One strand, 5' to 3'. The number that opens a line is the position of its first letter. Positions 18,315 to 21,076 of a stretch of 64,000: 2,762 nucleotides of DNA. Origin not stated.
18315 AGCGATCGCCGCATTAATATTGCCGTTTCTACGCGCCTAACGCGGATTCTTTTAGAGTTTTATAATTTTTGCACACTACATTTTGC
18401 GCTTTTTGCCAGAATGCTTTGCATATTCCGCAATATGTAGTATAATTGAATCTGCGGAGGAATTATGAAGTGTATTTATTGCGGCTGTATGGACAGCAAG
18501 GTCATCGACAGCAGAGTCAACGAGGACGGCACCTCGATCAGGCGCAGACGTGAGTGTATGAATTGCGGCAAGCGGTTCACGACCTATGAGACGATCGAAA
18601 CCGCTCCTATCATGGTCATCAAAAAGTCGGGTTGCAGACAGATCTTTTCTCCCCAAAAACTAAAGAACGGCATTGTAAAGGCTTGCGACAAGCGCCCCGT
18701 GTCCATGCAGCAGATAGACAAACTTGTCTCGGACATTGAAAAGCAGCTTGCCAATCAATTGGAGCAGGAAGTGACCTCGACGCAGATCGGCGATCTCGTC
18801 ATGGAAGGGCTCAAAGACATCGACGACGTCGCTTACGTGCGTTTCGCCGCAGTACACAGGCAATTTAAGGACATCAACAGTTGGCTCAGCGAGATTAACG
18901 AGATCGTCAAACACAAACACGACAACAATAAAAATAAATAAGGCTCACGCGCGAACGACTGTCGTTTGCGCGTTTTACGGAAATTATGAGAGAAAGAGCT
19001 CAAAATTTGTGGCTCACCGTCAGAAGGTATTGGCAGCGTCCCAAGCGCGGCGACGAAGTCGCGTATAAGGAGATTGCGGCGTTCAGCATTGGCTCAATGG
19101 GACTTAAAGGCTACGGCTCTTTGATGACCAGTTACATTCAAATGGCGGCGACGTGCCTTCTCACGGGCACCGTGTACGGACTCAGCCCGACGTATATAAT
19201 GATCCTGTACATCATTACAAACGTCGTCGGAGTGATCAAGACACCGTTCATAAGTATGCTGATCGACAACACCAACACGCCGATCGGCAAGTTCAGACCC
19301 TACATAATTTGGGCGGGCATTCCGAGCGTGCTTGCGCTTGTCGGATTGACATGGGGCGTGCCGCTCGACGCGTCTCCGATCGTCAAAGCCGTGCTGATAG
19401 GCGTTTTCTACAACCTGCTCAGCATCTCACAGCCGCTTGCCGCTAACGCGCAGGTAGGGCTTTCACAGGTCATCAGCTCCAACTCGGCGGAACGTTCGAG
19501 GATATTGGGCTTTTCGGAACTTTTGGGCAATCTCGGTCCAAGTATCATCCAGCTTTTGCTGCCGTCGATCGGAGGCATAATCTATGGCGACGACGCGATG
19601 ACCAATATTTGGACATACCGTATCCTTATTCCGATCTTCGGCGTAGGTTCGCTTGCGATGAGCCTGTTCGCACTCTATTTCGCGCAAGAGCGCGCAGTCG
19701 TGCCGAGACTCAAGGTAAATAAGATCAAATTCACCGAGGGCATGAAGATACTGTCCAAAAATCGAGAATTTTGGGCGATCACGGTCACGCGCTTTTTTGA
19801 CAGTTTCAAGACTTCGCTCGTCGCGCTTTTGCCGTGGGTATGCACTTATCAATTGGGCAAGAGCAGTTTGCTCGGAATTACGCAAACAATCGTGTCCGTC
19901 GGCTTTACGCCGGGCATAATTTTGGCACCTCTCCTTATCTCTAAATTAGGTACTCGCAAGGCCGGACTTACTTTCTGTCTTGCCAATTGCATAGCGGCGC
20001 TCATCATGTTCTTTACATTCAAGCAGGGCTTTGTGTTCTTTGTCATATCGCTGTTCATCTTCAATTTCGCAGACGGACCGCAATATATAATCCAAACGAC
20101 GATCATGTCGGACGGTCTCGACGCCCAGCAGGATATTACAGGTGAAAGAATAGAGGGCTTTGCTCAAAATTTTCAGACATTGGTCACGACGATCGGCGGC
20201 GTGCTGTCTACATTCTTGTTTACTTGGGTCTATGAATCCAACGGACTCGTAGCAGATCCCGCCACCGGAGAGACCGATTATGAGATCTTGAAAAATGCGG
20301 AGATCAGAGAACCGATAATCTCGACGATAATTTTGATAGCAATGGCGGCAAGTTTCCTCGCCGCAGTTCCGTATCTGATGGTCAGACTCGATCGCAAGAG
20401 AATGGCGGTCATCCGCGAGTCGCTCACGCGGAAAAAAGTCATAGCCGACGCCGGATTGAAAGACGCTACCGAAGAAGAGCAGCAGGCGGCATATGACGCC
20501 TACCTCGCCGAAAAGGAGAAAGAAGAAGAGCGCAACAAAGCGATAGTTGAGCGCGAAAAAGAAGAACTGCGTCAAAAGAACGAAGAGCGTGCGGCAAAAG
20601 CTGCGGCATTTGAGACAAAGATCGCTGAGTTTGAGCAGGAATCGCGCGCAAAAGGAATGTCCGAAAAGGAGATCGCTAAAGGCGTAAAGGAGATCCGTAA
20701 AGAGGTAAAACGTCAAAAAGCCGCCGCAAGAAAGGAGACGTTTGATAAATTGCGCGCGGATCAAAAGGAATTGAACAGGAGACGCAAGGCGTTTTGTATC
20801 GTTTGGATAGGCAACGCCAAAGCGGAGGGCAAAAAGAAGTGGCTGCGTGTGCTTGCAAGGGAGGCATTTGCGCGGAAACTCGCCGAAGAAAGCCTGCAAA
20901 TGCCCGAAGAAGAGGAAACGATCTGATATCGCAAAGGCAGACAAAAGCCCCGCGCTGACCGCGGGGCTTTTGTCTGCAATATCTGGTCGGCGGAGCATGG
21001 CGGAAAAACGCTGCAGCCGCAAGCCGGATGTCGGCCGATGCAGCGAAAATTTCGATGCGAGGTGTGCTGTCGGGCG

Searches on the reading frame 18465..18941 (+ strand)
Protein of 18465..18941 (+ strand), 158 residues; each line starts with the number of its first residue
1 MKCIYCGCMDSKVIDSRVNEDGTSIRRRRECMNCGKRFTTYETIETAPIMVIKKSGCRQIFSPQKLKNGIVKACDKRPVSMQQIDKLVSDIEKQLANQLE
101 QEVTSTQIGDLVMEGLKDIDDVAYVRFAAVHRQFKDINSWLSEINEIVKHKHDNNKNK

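Call 74: search_protein_families(library=pfam, proteins=[window:18465-18941:+], max_evalue=0.00001)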
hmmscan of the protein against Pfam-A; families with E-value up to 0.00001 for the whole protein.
window:18465-18941:+ (158 aa): 2 families
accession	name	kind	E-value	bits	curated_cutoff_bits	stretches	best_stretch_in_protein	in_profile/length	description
PF03477.21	ATP-cone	-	1e-22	80.9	25.8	1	49-136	1-87/88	ATP cone domain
PF22811.2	Zn_ribbon_NrdR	-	8.2e-21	74.1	27.2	1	1-42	1-42/42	Transcriptional repressor NrdR-like, N-terminal domain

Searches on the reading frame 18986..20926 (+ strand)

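Call 74: search_protein_families(library=pfam, proteins=[window:18986-20926:+], max_evalue=0.00001)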
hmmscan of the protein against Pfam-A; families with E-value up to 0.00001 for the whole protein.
window:18986-20926:+ (646 aa): 2 families
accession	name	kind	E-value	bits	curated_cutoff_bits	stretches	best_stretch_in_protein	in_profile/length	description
PF13347.12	MFS_2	-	1.7e-31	109.7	27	1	33-445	2-411/427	MFS/sugar transport protein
PF07690.21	MFS_1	-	4.7e-12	45.9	33.4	1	168-407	117-345/347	Major Facilitator Superfamily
